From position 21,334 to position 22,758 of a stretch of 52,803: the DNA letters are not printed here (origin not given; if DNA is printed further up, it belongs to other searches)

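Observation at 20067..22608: Cyanobacterial-type acyl-ACP reductase homologue translationally coupled to a hexapeptide-repeat protein, with no deformylating oxygenase nearby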

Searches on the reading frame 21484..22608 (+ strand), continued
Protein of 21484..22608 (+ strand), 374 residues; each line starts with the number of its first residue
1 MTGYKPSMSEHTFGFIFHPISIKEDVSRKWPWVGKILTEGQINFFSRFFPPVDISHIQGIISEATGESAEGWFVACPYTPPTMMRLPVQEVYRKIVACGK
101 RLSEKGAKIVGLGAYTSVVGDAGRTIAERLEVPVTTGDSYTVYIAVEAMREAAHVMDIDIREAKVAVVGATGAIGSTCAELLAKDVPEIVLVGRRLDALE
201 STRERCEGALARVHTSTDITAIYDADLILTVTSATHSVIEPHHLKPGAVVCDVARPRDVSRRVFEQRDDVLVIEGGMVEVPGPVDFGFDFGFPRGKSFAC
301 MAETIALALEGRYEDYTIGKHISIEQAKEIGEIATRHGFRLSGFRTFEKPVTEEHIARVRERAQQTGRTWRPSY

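Call 8: find_related_loci(query=window:21484-22608:+, collection=genome_contigs, flank=6000)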
Query window:21484-22608:+ (374 aa) in genome_contigs; peptide patterns used: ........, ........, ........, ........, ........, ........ (x = any residue, [..] = any of these).
599 stretches matched a pattern (row limit reached: there are more); 227 encode a relative of the query (tblastn E <= 1e-3); the best 80 are kept; 80 distinct loci.
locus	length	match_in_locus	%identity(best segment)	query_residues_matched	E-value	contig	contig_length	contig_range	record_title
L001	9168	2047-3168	83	1-374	0e+0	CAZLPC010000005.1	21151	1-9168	MAG TPA_asm: uncultured Anaerolineae bacterium isolate SRP072547_co1_26 genome assembly, contig: NODE_3771_length_21151_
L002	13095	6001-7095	74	8-372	0e+0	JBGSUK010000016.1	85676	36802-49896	MAG: Anaerolineae bacterium isolate JTS-AC430 k141_3741799, whole genome shotgun sequence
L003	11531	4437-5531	73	8-372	0e+0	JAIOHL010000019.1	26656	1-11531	MAG: Anaerolineae bacterium isolate MAG_03 contig_16513, whole genome shotgun sequence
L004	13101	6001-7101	73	6-372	0e+0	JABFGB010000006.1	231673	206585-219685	MAG: Chloroflexota bacterium isolate CFX10 c_000000000006, whole genome shotgun sequence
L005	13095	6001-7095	73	8-372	0e+0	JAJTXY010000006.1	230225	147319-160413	MAG: Anaerolineae bacterium isolate DTUCFX7 6-Genome24, whole genome shotgun sequence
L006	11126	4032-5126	73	8-372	0e+0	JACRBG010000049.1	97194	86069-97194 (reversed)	MAG: Chloroflexi bacterium isolate NC_groundwater_1614_Pr3_B-0.1um_50_13 SR-2_scaffold_141_3218622, whole genome shotgun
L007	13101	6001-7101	72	8-373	0e+0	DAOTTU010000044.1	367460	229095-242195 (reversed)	MAG TPA_asm: Anaerolineae bacterium isolate F14_21 k111_166815, whole genome shotgun sequence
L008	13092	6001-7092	72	10-373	9e-178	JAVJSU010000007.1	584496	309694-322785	MAG: Aggregatilineales bacterium isolate G1-WW12-24 k141_28909, whole genome shotgun sequence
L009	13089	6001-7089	72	8-370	5e-174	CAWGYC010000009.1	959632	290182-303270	MAG: uncultured Chloroflexia bacterium isolate MFD02416.bin.1.414 genome assembly, contig: contig_31534, whole genome sh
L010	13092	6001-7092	71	10-373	3e-174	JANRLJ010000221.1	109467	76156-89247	MAG: bacterium isolate bins.192 k141_1255979, whole genome shotgun sequence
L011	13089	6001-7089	70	10-372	4e-174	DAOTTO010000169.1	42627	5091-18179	MAG TPA_asm: Anaerolineae bacterium isolate F11_13 k119_7353715, whole genome shotgun sequence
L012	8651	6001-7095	71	8-371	1e-173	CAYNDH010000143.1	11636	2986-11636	MAG TPA_asm: uncultured Anaerolineaceae bacterium isolate SRP220891_co3_471 genome assembly, contig: NODE_8587_length_11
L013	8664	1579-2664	71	4-365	3e-173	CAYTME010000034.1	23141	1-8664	MAG TPA_asm: uncultured Pleurocapsa sp. isolate SRP290908_co1_44 genome assembly, contig: NODE_2769_length_23141_cov_4.8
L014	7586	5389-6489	70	7-373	6e-174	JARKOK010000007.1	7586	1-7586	MAG: Aggregatilineales bacterium isolate D137_maxbin.019 k141_102156, whole genome shotgun sequence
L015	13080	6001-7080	71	8-368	1e-172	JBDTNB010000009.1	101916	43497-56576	MAG: Chloroflexota bacterium isolate cluster3_bin.14 NODE_327_length_101916_cov_14.428299, whole genome shotgun sequence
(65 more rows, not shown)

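Call 24: search_protein_representatives(protein=window:21484-22608:+)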
Query: 374 residues. Proteins with E-value up to 0.001 (for the whole library): 3318; up to 1e-10: 2499; up to 1e-30: 892. The best 150 are listed.
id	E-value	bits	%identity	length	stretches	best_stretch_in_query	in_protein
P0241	4.4e-131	454.1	56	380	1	9-373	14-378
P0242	4.6e-118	411.2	54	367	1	8-374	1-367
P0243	6.3e-106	371.3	53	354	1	13-362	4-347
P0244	1.9e-100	353.3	57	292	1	83-364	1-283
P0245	1.0e-95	337.7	50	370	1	13-368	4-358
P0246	5.2e-95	335.4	48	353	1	12-343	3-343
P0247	1.2e-94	334.2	45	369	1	13-367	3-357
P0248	7.9e-94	331.5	48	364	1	13-364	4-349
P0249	3.9e-92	325.9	47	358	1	12-365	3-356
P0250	1.3e-89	317.6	45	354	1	13-362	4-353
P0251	1.5e-89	317.4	47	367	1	12-366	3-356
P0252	1.4e-88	314.2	47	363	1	11-364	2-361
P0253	3.3e-88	313.0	47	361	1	12-363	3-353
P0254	1.8e-86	307.3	62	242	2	224-361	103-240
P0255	9.6e-83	295.0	61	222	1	10-227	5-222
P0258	5.0e-79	282.8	43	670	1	11-366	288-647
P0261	2.3e-77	277.3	40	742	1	9-359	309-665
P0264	3.5e-76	273.4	42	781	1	11-360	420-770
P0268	6.0e-75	269.4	40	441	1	8-364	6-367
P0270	2.3e-74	267.5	43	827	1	9-365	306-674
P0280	2.3e-70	254.3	39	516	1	12-362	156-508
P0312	7.0e-65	236.2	36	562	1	12-360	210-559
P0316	4.5e-64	233.6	40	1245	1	12-363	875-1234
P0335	1.2e-60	222.3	38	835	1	12-364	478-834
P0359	3.5e-57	210.9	37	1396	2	220-363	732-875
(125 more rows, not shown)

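Call 25: search_protein_families(library=pfam, max_evalue=0.0001, proteins=[P0258, P0261, P0264, P0270, P0316, P0359, P0280, P0312, P0335, P0268])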
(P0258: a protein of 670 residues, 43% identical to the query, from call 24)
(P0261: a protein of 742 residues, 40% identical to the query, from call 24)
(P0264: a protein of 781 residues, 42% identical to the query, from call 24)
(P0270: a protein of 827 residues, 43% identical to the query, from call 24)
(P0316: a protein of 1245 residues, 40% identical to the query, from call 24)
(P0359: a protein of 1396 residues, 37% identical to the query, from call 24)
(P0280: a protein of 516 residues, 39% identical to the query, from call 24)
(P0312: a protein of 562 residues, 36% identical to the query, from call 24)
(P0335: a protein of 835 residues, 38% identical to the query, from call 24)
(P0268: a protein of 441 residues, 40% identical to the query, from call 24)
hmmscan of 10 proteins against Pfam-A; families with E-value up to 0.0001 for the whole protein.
P0258 (670 aa): 0 families

P0261 (742 aa): 1 family
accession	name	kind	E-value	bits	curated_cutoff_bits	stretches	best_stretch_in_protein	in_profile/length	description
PF01488.26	Shikimate_DH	-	4.8e-07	30.4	24.3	1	460-568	8-120/138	Shikimate / quinate 5-dehydrogenase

P0264 (781 aa): 4 families
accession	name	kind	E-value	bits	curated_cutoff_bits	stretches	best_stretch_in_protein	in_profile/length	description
PF03364.25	Polyketide_cyc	-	8.3e-11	42.7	23.4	1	281-389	4-115/126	Polyketide cyclase / dehydrase and lipid transport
PF01488.26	Shikimate_DH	-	1.3e-10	41.9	24.3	1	565-672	7-120/138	Shikimate / quinate 5-dehydrogenase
PF07238.19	PilZ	-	2e-08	34.9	22.5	1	143-254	2-101/102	PilZ domain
PF10604.15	Polyketide_cyc2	-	1.5e-06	29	27.4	1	270-410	2-141/142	Polyketide cyclase / dehydrase and lipid transport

P0270 (827 aa): 0 families

P0316 (1245 aa): 3 families
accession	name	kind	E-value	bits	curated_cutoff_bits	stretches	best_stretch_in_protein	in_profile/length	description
PF00202.27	Aminotran_3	-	3.5e-80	270.1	30.5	1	432-820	16-403/403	Aminotransferase class-III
PF13480.13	Acetyltransf_6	-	8.8e-13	49.1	22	1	207-337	9-139/143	Acetyltransferase (GNAT) domain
PF04339.18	FemAB_like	-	6.2e-06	26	27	1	136-293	118-274/369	Peptidogalycan biosysnthesis/recognition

P0359 (1396 aa): 3 families
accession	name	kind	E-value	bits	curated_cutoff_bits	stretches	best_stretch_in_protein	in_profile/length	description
PF00202.27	Aminotran_3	-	9.8e-81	271.9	30.5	1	33-431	11-403/403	Aminotransferase class-III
PF00501.34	AMP-binding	-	4.9e-61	207.1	29.9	1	909-1238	12-384/384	AMP-binding enzyme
PF13193.12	AMP-binding_C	-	2.7e-10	41.5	24.5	1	1291-1368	2-76/76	AMP-binding enzyme C-terminal domain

P0280 (516 aa): 2 families
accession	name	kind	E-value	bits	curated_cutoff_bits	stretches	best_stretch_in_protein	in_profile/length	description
PF01488.26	Shikimate_DH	-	1.2e-12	48.6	24.3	1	296-411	3-123/138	Shikimate / quinate 5-dehydrogenase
PF03364.25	Polyketide_cyc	-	1.3e-07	32.4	23.4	1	15-123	6-114/126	Polyketide cyclase / dehydrase and lipid transport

P0312 (562 aa): 3 families
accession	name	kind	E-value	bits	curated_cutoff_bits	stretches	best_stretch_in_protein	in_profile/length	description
PF01488.26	Shikimate_DH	-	4.7e-13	49.8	24.3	1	349-466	3-125/138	Shikimate / quinate 5-dehydrogenase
PF02882.25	THF_DHG_CYH_C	-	4.2e-05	23.3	27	0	409-456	63-111/160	Tetrahydrofolate dehydrogenase/cyclohydrolase, NAD(P)-binding domain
PF03364.25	Polyketide_cyc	-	5.7e-05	23.8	23.4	0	73-184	1-113/126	Polyketide cyclase / dehydrase and lipid transport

P0335 (835 aa): 2 families
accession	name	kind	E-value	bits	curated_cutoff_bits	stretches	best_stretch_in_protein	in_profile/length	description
PF00202.27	Aminotran_3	-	4.9e-67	226.8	30.5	1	24-422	11-402/403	Aminotransferase class-III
PF01488.26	Shikimate_DH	-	3e-06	27.8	24.3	1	617-736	3-124/138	Shikimate / quinate 5-dehydrogenase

P0268 (441 aa): 2 families
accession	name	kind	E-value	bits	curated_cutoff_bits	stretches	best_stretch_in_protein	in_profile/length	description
PF01488.26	Shikimate_DH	-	1.2e-07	32.4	24.3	1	158-267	9-122/138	Shikimate / quinate 5-dehydrogenase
PF01118.30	Semialdhyde_dh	-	8e-05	23.5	26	0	164-256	2-96/121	Semialdehyde dehydrogenase, NAD binding domain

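Call 30: list_cluster_members(proteins=[P0241, P0242, P0243, P0245, P0246, P0247, P0250, P0258, P0261, P0270])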
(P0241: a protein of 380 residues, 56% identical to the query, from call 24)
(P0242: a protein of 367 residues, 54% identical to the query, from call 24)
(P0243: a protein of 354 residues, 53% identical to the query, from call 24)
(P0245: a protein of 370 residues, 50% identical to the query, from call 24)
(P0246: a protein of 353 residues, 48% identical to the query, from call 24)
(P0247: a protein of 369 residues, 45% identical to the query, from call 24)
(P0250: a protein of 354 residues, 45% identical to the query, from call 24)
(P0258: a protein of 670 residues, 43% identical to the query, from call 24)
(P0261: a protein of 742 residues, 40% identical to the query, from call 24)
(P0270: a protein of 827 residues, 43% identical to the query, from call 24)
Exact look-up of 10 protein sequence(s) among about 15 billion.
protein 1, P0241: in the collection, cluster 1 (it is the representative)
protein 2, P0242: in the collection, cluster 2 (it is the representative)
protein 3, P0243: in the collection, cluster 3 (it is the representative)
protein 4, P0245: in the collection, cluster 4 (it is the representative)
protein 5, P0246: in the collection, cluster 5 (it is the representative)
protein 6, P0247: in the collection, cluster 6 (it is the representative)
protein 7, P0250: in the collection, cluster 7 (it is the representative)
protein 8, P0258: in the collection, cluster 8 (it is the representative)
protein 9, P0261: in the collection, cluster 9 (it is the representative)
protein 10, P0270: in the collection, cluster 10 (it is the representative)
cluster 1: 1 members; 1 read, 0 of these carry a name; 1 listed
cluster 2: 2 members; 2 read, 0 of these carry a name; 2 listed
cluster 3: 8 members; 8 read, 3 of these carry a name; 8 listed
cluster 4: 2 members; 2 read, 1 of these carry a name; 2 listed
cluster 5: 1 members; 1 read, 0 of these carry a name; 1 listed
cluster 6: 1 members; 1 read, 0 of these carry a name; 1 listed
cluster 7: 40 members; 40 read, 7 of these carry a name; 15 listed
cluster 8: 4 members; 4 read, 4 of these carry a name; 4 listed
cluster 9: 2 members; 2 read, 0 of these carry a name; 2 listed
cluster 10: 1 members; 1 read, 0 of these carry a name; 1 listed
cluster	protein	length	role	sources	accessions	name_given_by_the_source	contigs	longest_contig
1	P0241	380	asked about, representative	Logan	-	-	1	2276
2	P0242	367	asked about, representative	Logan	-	-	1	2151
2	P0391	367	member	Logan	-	-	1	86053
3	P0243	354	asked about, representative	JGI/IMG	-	predicted amino acid dehydrogenase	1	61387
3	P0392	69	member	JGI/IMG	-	hypothetical protein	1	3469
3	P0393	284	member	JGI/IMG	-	predicted amino acid dehydrogenase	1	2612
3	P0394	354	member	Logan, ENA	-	-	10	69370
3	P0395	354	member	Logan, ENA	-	-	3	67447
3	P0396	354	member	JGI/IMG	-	-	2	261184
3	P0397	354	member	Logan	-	-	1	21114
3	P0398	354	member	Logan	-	-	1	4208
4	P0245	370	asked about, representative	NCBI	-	-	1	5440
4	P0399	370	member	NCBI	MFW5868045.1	MAG: shikimate dehydrogenase [Armatimonadota bacterium]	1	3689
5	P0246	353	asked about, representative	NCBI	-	-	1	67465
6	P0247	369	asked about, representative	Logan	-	-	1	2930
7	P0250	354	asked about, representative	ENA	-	-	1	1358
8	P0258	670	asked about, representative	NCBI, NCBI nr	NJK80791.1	MAG: serine carboxypeptidase [Chloroflexaceae bacterium] | serine carboxypeptidase [Chloroflexaceae bacterium]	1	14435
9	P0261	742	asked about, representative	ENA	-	-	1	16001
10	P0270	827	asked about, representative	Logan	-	-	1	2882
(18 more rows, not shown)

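Call 35: find_related_loci(query=P0250, collection=genome_contigs, flank=6000)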
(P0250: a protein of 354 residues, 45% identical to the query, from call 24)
Query P0250 (354 aa) in genome_contigs; peptide patterns used: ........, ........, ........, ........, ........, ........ (x = any residue, [..] = any of these).
600 stretches matched a pattern (row limit reached: there are more); 44 encode a relative of the query (tblastn E <= 1e-3); 44 distinct loci.
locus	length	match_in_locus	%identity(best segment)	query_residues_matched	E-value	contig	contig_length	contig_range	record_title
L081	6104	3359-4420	98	1-354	0e+0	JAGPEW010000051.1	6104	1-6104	MAG: Candidatus Sordicultor aquaticus isolate Gw_SlDig_bin_137 Gw_SlDig_28351_length_6104_cov_5.191568, whole genome sho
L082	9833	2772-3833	97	1-354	0e+0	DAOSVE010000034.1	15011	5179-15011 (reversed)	MAG TPA_asm: Candidatus Atribacteria bacterium isolate AMR_MDS_2171 NODE_2413_length_15011_cov_68.611193, whole genome s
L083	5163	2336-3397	93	1-354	0e+0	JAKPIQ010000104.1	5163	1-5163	MAG: Candidatus Atribacteria bacterium isolate USOA134_metabat.75_sub k141_807904, whole genome shotgun sequence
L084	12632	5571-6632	93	1-354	0e+0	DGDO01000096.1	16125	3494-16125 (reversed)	MAG TPA_asm: Candidatus Atribacteria bacterium UBA3950 UBA3950_contig_31973, whole genome shotgun sequence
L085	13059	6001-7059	76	1-353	0e+0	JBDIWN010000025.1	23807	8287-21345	MAG: Candidatus Profundicultor thermophilus isolate DG02_2.bins.11.Tibet NODE_893_length_23807_cov_4.142905, whole genom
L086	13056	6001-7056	76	1-352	0e+0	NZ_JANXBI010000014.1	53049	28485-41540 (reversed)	MAG: Candidatus Caldatribacterium sp. isolate SKYB28 k141_445400, whole genome shotgun sequence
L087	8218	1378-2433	75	1-352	0e+0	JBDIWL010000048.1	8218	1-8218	MAG: Candidatus Caldatribacterium thermophilum isolate JZ-1.bins.129.201901 NODE_7996_length_8218_cov_2.380917, whole ge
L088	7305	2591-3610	77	1-340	0e+0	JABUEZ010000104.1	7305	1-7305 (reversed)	MAG: Candidatus Profundicultor aquiphilus isolate Ch31 NODE_7393_length_7305_cov_3.40582_ID_8701369, whole genome shotgu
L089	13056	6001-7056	76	1-352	3e-179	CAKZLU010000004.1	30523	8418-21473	MAG TPA_asm: uncultured actinobacterium isolate SRR5214706_bin.116_CONCOCT_v1.1_MAG genome assembly, contig: ERZ1744544.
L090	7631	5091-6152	71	1-354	6e-178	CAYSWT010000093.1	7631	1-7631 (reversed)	MAG TPA_asm: uncultured Atribacterota bacterium isolate SRP098346_co1_219 genome assembly, contig: NODE_13265_length_763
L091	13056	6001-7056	74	1-352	1e-175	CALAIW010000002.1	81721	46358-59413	MAG: uncultured bacterium isolate S1_Bin_METABAT__242_1 genome assembly, contig: c_000003119386, whole genome shotgun se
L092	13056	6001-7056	74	1-352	2e-175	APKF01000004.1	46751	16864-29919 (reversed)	Candidatus Caldatribacterium californiense OP9-cSCG F645_contig004_S01, whole genome shotgun sequence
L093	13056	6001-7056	74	1-352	1e-174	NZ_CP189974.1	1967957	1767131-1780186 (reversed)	Candidatus Caldatribacterium sp. SIUC1 chromosome, complete genome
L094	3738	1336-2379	73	1-348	0e+0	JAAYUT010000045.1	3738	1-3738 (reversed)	MAG: Candidatus Atribacter fermentans isolate AS27yjCOA_181 7855_AS27, whole genome shotgun sequence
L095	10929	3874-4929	66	1-352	2e-151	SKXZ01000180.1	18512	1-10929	MAG: Candidatus Nitricultor lacus isolate CSSed162cmB_266 CSSed16-2cmB-7169, whole genome shotgun sequence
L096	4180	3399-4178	70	1-260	6e-121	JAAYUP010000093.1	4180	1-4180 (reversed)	MAG: Candidatus Atribacter alterifermentans isolate AS27yjCOA_164 45080_AS27, whole genome shotgun sequence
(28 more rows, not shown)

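Call 38: search_protein_families(library=pfam, max_evalue=1, proteins=[L085:3343-4266:+, L096:2701-3141:+, L086:4267-5544:+, L086:780-1676:+, L093:2974-3411:+])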
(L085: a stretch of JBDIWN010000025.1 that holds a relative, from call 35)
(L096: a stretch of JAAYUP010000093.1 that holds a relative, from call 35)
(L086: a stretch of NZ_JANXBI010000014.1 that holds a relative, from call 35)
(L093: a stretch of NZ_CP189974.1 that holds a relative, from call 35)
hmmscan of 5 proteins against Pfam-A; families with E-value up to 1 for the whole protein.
L085:3343-4266:+ (307 aa): 0 families

L096:2701-3141:+ (146 aa): 5 families
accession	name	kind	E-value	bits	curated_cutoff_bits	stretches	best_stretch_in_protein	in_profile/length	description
PF03364.25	Polyketide_cyc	-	3.6e-17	63.3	23.4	1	16-135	7-125/126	Polyketide cyclase / dehydrase and lipid transport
PF10604.15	Polyketide_cyc2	-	7.1e-09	36.5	27.4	1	1-143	1-141/142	Polyketide cyclase / dehydrase and lipid transport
PF24448.1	T4_y05I_C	-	0.045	14.6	27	1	5-31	36-62/69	y05I-like putative transcription factor C-terminal domain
PF24406.1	nSTAND_NTPase4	-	0.07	13.7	27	1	14-47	11-45/58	Novel STAND NTPase 4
PF00767.23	Poty_coat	-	0.075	13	27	1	20-111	33-123/244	Potyvirus coat protein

L086:4267-5544:+ (425 aa): 2 families
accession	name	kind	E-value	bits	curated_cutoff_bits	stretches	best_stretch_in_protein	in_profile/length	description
PF00202.27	Aminotran_3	-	1e-111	373.9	30.5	1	42-411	14-401/403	Aminotransferase class-III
PF00266.25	Aminotran_5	-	0.13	11.6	21.5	1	184-241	128-181/371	Aminotransferase class-V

L086:780-1676:+ (298 aa): 1 family
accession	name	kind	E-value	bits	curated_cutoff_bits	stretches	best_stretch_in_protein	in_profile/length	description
PF03576.19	Peptidase_S58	-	7.1e-25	88.6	23.9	1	5-291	7-301/307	Peptidase family S58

L093:2974-3411:+ (145 aa): 1 family
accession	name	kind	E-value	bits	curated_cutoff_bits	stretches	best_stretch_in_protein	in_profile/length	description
PF04519.19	Bactofilin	-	2.4e-15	57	27.9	1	21-114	2-97/98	Polymer-forming cytoskeletal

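Call 39: search_protein_families(library=ncbifam, max_evalue=1, proteins=[L085:3343-4266:+, L096:2701-3141:+, L086:4267-5544:+])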
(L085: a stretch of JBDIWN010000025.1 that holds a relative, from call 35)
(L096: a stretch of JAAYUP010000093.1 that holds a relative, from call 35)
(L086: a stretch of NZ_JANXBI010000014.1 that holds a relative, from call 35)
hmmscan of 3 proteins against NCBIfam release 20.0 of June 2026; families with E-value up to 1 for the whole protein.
L085:3343-4266:+ (307 aa): 2 families
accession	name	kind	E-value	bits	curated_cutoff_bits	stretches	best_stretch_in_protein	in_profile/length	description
NF009488.0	PRK12850.1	subfamily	0.095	11.2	475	1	30-66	349-385/544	chaperonin GroEL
NF010704.0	PRK14104.1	subfamily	0.13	10.5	1041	1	30-66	349-385/546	chaperonin GroEL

L096:2701-3141:+ (146 aa): 1 family
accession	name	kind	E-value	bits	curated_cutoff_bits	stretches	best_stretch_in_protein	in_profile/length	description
NF007999.1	PRK10724.1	equivalog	2.5e-10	40.7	258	1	2-141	2-136/144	type II toxin-antitoxin system RatA family toxin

L086:4267-5544:+ (425 aa): 72 families (the best 25 are shown)
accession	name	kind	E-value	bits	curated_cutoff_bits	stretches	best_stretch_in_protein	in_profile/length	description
NF008570.0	PRK11522.1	equivalog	1.3e-160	535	612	1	4-422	31-463/464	putrescine aminotransferase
TIGR03372.1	putres_am_tran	equivalog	2e-141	471.9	658.65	1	3-411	18-440/442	putrescine aminotransferase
NF053554.1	prodigi_MAP_PigE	equivalog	8.3e-124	414.7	850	2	8-375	371-745/837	prodigiosin MAP biosynthesis aminotransferase PigE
TIGR00707.1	argD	subfamily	1.1e-116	389.9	410.05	1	35-410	7-377/381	acetylornithine/succinylornithine family transaminase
NF002874.0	PRK03244.1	equivalog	3.7e-114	381.6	457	1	42-416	30-395/399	acetylornithine transaminase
NF042418.1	LysJ_Th_th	equivalog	1.4e-112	376.4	700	1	40-413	21-385/386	[LysW]-aminoadipate semialdehyde transaminase LysJ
NF005993.0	PRK08117.1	subfamily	2.5e-109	365.8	574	2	193-416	205-430/433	aspartate aminotransferase family protein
NF004426.0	PRK05769.1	equivalog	2e-105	353.1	552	1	13-416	17-440/441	acetyl ornithine aminotransferase family protein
NF002325.0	PRK01278.1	subfamily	1.6e-102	343.1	372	1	32-418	10-391/395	acetylornithine transaminase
NF002797.0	PRK02936.1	equivalog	3.6e-101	338.7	496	1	43-415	17-379/385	acetylornithine transaminase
NF003145.0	PRK04073.1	equivalog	2.2e-92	309.6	656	1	36-409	21-391/396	ornithine--oxo-acid transaminase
NF003468.0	PRK05093.1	subfamily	1.4e-91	307.2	522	1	33-416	19-402/405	acetylornithine/succinyldiaminopimelate transaminase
TIGR03246.1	arg_catab_astC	subfamily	4.4e-90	302.5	609.95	1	34-412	14-392/397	acetylornithine/succinylornithine family transaminase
TIGR01885.1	Orn_aminotrans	equivalog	7.8e-88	294.9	378.4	1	34-413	16-401/402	ornithine--oxo-acid transaminase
NF006228.0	PRK08360.1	equivalog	1e-87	294.6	608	2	193-417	202-428/443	aspartate aminotransferase family protein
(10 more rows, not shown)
